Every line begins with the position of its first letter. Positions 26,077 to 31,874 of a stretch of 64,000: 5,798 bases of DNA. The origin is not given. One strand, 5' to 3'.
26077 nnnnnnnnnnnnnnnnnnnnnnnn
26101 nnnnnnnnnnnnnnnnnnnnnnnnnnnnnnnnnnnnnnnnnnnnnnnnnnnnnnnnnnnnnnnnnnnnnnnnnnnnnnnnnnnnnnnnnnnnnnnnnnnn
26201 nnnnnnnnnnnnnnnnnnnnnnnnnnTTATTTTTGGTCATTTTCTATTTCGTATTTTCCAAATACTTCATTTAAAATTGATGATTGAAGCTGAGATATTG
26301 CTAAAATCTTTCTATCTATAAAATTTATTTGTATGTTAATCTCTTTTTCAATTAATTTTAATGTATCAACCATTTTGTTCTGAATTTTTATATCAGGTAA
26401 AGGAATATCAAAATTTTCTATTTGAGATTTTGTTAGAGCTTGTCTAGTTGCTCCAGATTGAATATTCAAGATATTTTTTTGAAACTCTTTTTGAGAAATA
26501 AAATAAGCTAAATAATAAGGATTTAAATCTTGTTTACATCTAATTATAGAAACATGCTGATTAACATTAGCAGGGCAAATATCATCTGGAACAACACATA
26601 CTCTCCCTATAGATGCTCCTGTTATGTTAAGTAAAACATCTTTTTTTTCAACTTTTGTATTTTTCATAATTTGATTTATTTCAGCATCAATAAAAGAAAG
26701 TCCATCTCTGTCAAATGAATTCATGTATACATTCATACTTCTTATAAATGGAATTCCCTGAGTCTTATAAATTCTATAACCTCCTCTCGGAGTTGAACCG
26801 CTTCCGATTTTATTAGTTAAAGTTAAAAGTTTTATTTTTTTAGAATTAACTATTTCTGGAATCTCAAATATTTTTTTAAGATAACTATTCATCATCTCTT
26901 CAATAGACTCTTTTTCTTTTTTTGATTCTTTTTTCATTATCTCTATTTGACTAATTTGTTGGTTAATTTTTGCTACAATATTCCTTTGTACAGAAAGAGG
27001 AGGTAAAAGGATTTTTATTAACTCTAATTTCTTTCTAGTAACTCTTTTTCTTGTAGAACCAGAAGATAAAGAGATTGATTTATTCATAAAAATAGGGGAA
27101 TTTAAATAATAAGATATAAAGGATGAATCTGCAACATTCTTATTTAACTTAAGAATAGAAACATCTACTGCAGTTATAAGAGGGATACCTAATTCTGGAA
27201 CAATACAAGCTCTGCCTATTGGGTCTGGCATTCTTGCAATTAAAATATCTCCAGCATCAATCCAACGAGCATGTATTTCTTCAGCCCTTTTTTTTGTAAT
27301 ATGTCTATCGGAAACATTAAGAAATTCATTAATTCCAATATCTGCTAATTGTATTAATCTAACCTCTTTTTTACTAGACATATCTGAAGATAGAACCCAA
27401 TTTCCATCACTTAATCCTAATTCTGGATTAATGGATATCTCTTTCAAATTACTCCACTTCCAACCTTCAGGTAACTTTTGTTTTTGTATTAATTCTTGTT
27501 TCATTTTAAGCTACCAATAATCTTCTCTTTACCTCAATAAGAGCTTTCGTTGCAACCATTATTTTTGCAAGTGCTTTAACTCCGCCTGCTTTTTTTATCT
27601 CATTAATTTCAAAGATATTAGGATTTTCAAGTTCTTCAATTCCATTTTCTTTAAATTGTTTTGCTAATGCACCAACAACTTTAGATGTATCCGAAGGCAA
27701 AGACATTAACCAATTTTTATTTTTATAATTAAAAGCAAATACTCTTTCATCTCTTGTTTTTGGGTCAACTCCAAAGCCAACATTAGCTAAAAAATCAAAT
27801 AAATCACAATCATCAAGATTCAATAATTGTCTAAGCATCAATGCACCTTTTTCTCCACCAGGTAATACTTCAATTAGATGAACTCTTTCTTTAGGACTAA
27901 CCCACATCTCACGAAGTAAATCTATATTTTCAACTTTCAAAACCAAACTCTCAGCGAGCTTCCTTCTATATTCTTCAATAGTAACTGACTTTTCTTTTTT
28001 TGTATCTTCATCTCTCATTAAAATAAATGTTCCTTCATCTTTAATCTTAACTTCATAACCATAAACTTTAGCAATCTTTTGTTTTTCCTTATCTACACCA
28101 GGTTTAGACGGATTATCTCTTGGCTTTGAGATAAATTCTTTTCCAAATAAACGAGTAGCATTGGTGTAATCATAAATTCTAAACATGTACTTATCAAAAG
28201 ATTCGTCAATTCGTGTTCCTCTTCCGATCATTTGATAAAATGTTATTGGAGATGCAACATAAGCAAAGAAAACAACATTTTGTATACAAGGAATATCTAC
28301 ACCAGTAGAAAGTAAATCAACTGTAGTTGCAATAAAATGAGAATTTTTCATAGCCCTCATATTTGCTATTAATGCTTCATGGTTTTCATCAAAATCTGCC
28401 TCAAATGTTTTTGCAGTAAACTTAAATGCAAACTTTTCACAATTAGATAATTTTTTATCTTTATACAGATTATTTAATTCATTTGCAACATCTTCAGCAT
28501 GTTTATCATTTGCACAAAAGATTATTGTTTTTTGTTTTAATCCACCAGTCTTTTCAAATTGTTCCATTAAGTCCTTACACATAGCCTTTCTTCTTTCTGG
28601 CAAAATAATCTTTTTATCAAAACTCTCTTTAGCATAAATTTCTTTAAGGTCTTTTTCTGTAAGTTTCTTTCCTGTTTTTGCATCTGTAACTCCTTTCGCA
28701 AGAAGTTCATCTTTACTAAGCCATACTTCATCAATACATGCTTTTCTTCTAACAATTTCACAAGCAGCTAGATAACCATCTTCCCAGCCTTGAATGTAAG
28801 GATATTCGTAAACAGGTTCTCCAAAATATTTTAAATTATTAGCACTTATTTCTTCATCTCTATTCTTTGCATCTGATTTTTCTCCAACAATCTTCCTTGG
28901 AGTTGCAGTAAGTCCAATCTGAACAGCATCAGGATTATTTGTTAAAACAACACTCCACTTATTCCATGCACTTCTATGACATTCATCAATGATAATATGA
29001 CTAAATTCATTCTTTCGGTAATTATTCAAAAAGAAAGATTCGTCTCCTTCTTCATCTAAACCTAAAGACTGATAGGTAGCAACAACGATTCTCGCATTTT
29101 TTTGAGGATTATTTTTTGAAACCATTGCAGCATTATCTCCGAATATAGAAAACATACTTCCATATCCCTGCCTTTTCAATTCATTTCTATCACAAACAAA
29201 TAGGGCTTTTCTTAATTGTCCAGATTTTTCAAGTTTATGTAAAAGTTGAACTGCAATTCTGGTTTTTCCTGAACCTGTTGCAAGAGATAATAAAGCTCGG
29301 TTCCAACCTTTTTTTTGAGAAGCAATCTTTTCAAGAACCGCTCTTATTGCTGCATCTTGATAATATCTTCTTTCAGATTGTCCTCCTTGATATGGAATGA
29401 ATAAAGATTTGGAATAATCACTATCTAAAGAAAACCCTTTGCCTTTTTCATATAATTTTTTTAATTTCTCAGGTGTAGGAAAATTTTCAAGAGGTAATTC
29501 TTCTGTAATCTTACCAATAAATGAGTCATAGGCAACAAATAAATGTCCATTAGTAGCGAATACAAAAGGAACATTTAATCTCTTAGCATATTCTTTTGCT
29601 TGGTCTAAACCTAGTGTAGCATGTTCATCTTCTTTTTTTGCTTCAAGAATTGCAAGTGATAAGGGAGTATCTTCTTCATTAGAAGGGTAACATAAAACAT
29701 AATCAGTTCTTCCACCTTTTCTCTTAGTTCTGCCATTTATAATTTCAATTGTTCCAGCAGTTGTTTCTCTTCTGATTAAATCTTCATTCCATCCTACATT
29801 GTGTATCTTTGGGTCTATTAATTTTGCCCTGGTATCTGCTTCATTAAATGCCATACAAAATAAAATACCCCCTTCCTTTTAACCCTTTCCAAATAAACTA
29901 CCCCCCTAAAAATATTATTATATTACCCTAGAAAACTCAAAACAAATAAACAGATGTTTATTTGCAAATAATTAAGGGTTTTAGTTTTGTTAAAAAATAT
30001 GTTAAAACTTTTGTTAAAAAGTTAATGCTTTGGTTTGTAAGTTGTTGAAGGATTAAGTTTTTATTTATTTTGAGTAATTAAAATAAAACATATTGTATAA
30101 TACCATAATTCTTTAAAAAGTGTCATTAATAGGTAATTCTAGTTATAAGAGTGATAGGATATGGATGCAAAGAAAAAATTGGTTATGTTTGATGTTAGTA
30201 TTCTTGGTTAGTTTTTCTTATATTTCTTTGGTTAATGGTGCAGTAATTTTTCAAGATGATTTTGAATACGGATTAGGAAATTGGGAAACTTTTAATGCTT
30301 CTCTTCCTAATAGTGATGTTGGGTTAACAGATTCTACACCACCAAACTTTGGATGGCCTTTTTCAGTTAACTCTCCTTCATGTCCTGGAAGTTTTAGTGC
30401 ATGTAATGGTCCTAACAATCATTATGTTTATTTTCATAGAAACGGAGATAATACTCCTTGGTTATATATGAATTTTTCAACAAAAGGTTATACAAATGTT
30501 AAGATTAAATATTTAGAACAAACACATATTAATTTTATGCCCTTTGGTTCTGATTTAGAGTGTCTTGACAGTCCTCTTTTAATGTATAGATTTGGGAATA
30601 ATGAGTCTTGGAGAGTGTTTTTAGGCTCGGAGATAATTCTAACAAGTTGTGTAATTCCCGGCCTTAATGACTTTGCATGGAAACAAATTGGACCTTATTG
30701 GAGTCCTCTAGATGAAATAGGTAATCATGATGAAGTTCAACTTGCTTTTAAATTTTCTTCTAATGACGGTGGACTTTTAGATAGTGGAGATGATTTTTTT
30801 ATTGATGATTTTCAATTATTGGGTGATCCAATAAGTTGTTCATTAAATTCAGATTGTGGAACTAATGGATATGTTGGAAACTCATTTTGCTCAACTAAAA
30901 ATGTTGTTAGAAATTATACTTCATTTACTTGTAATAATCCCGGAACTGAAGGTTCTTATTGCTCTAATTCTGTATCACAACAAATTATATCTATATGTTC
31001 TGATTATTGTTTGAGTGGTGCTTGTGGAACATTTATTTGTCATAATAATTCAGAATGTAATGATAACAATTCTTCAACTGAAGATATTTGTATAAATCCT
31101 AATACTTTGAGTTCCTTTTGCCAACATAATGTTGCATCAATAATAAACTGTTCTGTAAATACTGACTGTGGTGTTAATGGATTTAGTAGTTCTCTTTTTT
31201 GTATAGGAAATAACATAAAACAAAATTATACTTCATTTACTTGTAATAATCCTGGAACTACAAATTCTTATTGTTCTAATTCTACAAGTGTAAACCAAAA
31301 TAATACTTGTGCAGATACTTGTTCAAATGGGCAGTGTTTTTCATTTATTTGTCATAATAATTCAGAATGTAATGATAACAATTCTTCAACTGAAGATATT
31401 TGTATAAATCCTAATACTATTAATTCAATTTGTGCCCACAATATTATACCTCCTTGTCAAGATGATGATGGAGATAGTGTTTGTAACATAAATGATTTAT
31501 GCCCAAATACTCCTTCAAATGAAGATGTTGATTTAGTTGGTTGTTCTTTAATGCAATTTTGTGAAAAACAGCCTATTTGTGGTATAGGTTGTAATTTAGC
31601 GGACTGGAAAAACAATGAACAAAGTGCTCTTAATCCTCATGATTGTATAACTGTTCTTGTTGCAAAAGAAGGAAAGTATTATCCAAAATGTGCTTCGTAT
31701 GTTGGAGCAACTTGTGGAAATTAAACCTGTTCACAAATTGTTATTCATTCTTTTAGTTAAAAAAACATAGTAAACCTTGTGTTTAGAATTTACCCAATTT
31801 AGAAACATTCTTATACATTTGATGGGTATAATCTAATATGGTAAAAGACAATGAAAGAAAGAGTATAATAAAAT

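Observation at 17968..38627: tRNA-Asp 3' end used repeatedly as an integration site: a tandem array of att-core copies spanning ~20.6 kb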

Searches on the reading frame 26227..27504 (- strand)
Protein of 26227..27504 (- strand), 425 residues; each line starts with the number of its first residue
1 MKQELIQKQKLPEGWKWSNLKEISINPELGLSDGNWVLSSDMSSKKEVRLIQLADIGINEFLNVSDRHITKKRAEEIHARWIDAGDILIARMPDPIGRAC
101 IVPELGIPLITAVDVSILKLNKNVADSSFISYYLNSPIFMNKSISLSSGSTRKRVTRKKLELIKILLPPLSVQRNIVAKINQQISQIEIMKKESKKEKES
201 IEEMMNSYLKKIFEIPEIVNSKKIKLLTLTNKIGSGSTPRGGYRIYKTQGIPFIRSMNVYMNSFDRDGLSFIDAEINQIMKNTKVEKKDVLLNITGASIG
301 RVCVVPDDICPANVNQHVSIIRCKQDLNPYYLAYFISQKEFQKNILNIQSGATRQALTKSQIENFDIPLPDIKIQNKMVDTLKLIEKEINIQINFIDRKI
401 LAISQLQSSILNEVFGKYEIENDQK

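Call 15: search_protein_families(library=pfam, proteins=[window:26227-27504:-], max_evalue=0.01)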
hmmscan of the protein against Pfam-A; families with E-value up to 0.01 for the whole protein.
window:26227-27504:- (425 aa): 1 family
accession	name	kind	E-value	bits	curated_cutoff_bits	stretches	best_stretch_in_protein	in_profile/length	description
PF01420.25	Methylase_S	-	1.9e-26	93.7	22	2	233-392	15-161/168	Type I restriction modification DNA specificity domain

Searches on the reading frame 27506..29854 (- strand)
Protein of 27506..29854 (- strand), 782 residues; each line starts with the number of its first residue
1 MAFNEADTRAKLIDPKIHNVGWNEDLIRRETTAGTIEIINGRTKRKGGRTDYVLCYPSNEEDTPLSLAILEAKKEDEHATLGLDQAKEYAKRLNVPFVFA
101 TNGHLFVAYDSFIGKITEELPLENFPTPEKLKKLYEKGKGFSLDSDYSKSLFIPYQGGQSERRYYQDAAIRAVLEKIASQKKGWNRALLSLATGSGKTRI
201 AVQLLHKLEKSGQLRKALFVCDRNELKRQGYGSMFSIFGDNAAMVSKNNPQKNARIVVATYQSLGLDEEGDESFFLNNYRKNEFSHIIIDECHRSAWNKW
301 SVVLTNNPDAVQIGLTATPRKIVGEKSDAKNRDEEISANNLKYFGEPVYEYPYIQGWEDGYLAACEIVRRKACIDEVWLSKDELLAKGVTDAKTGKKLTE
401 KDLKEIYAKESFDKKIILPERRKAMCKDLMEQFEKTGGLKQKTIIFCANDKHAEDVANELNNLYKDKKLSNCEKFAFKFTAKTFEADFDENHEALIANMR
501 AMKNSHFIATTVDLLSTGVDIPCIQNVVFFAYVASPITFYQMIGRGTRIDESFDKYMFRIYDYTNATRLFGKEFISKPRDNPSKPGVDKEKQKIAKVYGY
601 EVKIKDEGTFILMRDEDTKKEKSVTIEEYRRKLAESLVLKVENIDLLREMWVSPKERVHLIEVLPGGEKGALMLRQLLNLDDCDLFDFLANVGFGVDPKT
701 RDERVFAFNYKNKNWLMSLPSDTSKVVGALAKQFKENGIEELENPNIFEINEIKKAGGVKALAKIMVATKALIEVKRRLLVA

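Call 15: search_protein_families(library=pfam, proteins=[window:27506-29854:-], max_evalue=0.01)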
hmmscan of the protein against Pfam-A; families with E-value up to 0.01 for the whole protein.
window:27506-29854:- (782 aa): 8 families
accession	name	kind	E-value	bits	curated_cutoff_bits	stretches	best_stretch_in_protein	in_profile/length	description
PF04851.21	ResIII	-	1.1e-34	120.1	22.5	1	161-320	3-163/164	Type III restriction enzyme, res subunit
PF18766.7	SWI2_SNF2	-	3.8e-16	59.9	26.7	1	165-369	1-192/221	SWI2/SNF2 ATPase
PF00271.37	Helicase_C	-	7.2e-09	36.3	23.5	1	439-549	14-109/110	Helicase conserved C-terminal domain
PF00270.35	DEAD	-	3.2e-08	33.9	26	1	165-320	3-161/167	DEAD/DEAH box helicase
PF08463.15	EcoEI_R_C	-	3.4e-08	34.2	24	1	627-765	1-144/163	EcoEI R protein C-terminal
PF04313.20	HSDR_N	-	0.00016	22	25.1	0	44-111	122-192/198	Type I restriction enzyme R protein N terminus (HSDR_N)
PF13588.12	HSDR_N_2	-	0.0036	17.8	25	1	7-110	4-95/110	Type I restriction enzyme R protein N terminus (HSDR_N)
PF24883.2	NPHP3_N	-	0.0064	17.1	24.8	0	189-272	27-106/164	Nephrocystin 3, N-terminal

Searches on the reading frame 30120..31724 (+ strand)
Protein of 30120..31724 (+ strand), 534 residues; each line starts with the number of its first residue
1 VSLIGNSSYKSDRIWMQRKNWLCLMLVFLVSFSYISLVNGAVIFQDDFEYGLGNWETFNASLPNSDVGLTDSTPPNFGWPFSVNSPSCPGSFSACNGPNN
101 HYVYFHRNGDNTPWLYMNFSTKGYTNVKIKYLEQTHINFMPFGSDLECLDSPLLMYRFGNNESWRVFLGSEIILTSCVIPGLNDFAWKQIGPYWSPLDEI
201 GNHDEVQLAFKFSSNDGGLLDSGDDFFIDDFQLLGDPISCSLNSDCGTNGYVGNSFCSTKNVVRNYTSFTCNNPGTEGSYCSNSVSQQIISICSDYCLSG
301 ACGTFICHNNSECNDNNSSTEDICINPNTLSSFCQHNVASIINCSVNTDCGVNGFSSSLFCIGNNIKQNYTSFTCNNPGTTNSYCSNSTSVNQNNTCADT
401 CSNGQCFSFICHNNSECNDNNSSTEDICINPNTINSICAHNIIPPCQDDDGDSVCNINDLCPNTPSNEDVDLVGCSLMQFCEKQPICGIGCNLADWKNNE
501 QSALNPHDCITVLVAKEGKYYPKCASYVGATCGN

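Call 13: search_protein_families(library=pfam, proteins=[window:30120-31724:+], max_evalue=0.01)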
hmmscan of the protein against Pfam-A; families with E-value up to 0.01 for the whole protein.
window:30120-31724:+ (534 aa): 0 families

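Call 73: search_protein_families(library=phrogs, proteins=[window:30120-31724:+], max_evalue=0.001)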
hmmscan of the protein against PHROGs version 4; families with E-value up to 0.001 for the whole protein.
window:30120-31724:+ (534 aa): 0 families

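Call 87: search_protein_families(library=padloc, proteins=[window:30120-31724:+], max_evalue=0.001)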
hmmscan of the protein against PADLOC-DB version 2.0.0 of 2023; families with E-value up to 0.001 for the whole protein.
window:30120-31724:+ (534 aa): 0 families

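Call 88: search_protein_families(library=ncbifam, proteins=[window:30120-31724:+], max_evalue=0.001)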
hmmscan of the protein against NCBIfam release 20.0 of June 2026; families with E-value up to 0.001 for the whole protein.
window:30120-31724:+ (534 aa): 1 family
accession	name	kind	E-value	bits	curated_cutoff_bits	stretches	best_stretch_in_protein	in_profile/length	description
NF053612.1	anchor_PA1041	equivalog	0.00088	19.3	250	0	448-482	77-111/236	PA1041 family peptidoglycan-binding anchor lipoprotein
